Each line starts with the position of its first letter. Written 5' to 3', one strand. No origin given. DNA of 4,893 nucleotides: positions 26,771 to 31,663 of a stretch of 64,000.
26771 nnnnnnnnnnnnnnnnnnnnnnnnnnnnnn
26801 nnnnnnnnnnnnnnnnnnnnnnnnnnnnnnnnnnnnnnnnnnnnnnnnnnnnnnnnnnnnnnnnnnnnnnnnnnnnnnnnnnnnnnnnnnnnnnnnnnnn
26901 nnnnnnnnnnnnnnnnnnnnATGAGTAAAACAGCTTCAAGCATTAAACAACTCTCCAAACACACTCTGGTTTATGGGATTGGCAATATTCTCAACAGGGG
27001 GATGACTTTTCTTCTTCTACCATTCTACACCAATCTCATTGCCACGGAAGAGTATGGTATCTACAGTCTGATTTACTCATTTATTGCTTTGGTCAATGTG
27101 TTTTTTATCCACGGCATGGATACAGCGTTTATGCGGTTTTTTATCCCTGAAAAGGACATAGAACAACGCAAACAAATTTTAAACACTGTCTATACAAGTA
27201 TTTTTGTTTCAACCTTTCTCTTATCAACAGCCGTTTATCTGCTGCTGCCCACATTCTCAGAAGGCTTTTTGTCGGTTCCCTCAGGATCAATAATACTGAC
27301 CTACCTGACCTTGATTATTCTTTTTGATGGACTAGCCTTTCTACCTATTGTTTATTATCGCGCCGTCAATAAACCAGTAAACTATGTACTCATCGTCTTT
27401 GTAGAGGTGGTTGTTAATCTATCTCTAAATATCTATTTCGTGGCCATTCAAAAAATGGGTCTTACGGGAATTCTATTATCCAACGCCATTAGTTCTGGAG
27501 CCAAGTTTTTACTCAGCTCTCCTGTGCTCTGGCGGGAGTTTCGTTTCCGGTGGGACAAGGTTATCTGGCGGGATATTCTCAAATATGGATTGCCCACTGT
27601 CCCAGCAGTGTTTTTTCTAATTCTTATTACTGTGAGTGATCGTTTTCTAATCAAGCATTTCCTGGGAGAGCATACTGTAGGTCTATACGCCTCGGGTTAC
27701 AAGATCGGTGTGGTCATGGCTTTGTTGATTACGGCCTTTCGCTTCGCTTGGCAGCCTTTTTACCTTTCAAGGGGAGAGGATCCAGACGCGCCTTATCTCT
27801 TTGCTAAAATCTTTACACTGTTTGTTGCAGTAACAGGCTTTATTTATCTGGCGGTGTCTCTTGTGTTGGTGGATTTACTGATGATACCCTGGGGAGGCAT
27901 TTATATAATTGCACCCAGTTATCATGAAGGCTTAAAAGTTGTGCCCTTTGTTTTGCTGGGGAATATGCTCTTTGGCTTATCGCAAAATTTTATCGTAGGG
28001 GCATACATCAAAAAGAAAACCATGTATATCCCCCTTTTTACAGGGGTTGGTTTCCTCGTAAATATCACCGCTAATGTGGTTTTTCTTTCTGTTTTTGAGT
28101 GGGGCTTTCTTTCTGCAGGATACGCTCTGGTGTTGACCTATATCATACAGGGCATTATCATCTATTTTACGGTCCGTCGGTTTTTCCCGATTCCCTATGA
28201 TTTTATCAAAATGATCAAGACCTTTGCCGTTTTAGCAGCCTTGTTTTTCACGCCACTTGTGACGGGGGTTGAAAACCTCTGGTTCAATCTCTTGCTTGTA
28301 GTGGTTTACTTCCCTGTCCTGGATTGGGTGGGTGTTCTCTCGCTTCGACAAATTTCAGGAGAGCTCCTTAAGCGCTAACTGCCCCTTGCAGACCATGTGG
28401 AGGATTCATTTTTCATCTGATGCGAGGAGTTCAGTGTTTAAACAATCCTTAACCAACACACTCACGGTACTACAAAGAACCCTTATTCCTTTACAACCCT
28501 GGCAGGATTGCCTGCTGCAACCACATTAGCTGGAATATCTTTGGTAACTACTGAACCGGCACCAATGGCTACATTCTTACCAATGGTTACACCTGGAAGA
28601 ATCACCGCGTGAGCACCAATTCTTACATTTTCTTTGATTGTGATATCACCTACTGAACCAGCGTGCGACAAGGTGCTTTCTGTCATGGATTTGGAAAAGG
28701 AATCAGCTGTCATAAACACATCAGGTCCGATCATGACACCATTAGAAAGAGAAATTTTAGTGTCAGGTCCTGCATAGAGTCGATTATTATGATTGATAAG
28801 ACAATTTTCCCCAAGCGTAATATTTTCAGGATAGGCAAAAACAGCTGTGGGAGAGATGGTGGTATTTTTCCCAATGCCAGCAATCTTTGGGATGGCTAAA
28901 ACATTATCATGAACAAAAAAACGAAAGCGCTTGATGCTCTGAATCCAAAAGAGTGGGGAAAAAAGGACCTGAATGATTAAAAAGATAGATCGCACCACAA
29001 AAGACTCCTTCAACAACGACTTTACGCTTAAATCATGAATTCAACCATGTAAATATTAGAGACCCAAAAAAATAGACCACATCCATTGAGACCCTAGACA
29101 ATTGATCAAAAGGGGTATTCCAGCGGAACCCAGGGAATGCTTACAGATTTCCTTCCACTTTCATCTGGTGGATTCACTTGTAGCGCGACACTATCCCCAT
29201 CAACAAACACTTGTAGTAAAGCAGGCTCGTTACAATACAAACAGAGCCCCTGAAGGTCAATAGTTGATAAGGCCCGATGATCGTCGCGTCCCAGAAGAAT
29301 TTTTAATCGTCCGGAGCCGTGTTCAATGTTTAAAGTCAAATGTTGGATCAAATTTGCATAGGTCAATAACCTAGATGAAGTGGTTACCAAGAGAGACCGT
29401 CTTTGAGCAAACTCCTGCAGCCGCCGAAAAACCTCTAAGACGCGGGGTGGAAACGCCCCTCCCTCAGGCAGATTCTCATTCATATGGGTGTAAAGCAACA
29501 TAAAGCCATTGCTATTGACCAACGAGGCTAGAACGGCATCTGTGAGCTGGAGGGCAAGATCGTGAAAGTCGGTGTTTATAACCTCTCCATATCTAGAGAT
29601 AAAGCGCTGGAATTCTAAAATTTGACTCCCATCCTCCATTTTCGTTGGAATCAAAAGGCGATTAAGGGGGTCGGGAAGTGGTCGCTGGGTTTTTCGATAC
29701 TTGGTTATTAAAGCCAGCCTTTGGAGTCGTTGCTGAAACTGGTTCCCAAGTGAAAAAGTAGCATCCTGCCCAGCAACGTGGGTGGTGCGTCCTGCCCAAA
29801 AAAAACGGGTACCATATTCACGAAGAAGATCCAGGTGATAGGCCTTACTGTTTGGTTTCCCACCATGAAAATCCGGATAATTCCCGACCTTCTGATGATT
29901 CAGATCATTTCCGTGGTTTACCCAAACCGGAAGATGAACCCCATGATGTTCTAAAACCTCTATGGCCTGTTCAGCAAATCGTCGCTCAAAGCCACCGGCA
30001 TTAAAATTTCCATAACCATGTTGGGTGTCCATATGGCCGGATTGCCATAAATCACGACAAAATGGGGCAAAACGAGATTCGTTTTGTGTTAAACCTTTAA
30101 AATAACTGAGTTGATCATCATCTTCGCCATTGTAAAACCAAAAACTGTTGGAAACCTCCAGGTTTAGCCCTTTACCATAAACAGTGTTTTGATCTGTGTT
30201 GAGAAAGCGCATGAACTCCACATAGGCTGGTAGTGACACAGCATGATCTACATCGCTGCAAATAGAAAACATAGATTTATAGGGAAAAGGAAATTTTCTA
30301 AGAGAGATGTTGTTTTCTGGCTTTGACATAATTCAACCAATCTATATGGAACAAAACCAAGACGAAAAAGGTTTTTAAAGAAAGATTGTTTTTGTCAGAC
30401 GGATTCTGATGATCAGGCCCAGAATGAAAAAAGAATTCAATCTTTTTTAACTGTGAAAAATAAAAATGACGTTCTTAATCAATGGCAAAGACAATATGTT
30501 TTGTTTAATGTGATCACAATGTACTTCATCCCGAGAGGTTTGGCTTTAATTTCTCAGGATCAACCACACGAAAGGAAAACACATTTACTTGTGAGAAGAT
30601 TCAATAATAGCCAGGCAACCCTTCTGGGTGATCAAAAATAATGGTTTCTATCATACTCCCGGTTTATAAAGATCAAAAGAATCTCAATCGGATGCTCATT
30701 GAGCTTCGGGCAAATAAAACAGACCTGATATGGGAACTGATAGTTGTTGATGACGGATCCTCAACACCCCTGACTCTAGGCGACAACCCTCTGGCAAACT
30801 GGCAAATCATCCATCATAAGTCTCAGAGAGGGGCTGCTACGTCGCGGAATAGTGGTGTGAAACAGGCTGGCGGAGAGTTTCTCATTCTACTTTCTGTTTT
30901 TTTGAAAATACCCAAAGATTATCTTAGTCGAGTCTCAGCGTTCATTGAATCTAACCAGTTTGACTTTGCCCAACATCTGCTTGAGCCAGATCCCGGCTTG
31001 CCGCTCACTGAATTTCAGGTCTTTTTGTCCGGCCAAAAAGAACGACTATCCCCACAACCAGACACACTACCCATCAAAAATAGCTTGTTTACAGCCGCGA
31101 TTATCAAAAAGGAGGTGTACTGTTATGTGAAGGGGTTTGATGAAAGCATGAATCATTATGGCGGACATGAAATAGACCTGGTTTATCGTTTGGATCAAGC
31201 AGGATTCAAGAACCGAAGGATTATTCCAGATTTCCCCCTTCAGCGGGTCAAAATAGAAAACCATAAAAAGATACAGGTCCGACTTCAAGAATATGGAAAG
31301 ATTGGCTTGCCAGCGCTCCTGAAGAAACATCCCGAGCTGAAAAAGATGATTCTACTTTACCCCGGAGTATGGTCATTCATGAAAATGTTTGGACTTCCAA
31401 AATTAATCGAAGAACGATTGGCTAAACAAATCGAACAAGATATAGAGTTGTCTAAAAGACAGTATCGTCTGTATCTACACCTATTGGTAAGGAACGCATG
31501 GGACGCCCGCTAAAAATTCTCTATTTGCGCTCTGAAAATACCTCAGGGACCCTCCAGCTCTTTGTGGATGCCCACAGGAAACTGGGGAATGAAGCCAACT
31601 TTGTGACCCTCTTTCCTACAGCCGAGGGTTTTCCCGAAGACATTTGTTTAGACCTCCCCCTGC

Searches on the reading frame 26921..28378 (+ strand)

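Call 39: search_protein_families(library=pfam, proteins=[window:26921-28378:+], max_evalue=0.0001)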
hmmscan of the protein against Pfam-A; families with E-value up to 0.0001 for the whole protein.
window:26921-28378:+ (485 aa): 2 families
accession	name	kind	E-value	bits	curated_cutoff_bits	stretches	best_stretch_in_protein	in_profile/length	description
PF01943.22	Polysacc_synt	-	2.5e-20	73.5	28.2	1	13-277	3-266/274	Polysaccharide biosynthesis protein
PF13440.11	Polysacc_synt_3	-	7.4e-13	48.8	23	1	39-289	5-248/293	Polysaccharide biosynthesis protein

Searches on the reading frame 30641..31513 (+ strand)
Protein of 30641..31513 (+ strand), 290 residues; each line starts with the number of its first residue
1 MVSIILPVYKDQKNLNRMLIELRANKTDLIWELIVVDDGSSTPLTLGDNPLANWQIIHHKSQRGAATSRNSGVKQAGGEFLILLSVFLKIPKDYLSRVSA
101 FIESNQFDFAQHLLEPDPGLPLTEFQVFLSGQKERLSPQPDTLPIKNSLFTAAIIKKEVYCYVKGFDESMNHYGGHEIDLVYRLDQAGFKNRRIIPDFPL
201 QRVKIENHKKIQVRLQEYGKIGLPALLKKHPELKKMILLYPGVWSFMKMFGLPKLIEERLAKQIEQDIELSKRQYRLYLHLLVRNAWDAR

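Call 84: search_protein_families(library=pfam, proteins=[window:30641-31513:+], max_evalue=0.0001)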
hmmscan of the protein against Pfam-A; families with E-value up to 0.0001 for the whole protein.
window:30641-31513:+ (290 aa): 2 families
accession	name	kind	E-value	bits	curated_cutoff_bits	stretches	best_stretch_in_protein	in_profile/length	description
PF00535.33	Glycos_transf_2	-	4.3e-13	50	23.3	1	3-111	1-112/168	Glycosyl transferase family 2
PF10111.15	Glyco_tranf_2_2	-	1.1e-06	28.9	27.3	0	3-104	1-108/276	Glycosyltransferase like family 2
